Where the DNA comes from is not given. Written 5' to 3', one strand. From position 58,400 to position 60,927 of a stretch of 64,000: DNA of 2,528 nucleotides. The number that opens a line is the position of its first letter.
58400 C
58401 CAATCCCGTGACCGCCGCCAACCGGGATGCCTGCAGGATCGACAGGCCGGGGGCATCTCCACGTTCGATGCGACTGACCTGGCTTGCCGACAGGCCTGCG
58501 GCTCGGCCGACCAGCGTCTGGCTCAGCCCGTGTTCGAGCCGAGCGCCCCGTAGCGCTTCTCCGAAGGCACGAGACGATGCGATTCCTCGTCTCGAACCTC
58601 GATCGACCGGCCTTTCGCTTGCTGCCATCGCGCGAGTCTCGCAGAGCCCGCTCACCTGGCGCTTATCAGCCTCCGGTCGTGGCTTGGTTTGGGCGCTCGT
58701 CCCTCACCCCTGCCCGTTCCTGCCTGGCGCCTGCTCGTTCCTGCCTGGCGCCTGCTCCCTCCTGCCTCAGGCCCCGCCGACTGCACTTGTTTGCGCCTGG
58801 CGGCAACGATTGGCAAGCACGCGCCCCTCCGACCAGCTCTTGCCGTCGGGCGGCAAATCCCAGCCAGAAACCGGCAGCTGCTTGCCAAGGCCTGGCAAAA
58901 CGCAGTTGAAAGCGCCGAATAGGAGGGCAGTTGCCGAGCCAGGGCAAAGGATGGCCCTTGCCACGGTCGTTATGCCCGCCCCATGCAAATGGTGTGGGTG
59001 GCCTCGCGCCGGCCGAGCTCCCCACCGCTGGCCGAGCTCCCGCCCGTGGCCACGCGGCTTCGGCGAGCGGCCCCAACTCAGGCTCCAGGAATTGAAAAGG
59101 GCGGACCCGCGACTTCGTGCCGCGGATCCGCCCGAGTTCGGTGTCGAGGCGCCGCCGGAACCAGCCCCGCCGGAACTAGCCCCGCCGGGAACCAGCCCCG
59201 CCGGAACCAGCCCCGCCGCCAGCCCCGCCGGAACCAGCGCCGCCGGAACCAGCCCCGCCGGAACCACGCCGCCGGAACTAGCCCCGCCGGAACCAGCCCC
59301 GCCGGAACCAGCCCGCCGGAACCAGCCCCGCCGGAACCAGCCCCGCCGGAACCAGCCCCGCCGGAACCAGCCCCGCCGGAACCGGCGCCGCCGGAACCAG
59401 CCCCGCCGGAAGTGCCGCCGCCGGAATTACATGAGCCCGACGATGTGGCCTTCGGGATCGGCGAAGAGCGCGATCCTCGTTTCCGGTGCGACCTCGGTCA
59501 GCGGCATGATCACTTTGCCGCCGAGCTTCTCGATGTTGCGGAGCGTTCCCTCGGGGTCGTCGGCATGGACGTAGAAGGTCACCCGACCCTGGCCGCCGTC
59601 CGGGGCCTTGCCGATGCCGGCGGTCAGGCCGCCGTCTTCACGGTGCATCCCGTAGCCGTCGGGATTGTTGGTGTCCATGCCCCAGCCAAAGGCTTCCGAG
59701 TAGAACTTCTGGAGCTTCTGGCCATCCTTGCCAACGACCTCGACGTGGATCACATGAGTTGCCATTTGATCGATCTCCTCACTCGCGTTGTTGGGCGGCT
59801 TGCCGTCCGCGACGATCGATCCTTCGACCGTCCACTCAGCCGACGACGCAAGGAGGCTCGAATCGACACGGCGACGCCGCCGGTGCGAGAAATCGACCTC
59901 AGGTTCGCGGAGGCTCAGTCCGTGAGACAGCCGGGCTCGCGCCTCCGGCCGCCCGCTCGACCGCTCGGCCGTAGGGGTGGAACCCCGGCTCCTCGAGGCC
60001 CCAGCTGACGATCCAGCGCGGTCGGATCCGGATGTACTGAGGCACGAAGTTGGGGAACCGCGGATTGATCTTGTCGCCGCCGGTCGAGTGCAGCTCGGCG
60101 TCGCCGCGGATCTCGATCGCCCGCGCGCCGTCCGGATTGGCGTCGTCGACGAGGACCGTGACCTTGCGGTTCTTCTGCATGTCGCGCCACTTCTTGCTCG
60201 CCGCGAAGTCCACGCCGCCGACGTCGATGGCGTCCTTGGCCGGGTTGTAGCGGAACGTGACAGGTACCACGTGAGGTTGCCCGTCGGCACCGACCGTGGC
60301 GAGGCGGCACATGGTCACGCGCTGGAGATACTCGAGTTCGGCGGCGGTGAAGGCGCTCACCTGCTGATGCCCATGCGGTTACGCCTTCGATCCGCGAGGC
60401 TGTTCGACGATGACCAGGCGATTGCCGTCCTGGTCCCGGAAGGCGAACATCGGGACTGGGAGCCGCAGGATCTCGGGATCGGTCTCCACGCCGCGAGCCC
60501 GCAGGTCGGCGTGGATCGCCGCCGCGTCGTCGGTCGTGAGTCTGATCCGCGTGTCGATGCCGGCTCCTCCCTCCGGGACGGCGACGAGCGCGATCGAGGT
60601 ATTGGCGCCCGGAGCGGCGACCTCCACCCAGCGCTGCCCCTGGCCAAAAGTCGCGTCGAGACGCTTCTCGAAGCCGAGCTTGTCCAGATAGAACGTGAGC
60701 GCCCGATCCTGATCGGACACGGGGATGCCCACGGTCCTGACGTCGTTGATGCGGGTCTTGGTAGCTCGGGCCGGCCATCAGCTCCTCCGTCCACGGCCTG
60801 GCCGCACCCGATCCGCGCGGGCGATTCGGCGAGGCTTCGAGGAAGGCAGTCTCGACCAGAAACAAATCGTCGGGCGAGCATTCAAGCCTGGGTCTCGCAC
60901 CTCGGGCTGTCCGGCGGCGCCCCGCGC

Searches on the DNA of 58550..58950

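Call 83: search_rna_families(source=window, start=58550, end=58950, threshold=evalue, max_evalue=1)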
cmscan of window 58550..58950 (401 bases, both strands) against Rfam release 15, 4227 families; matches with E-value up to 1: 0.
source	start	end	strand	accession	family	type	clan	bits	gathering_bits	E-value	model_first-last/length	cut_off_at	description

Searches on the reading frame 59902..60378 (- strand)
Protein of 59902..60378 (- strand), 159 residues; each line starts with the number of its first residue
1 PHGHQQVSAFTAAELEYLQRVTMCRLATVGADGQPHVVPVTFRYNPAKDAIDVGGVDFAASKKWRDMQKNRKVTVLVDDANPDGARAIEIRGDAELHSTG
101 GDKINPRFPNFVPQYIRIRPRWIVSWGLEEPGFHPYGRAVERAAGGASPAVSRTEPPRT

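Call 81: search_protein_families(library=pfam, proteins=[window:59902-60378:-], max_evalue=0.001)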
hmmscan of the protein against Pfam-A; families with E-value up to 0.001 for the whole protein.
window:59902-60378:- (159 aa): 2 families
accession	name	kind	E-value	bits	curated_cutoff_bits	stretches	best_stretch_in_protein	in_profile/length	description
PF01243.27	PNPOx_N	-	7.6e-12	46.1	28.1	1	13-100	4-79/120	Pyridoxamine 5'-phosphate oxidase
PF12900.13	Pyridox_ox_2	-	3.2e-05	24.3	27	1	16-97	7-90/140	Pyridoxamine 5'-phosphate oxidase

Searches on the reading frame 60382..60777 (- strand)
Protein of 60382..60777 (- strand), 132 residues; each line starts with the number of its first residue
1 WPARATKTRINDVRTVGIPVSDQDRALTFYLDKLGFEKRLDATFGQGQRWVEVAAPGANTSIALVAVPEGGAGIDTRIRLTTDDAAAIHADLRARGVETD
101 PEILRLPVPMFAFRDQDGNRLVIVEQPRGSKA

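Call 81: search_protein_families(library=pfam, proteins=[window:60382-60777:-], max_evalue=0.001)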
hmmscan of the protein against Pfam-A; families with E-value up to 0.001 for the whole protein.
window:60382-60777:- (132 aa): 2 families
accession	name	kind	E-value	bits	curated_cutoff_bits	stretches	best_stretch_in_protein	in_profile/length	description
PF00903.31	Glyoxalase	-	2.5e-11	44.4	20.6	1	16-122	5-120/121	Glyoxalase/Bleomycin resistance protein/Dioxygenase superfamily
PF22677.2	Ble-like_N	-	0.00091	19.4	24.5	0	17-37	6-26/41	Bleomycin resistance protein-like N-terminal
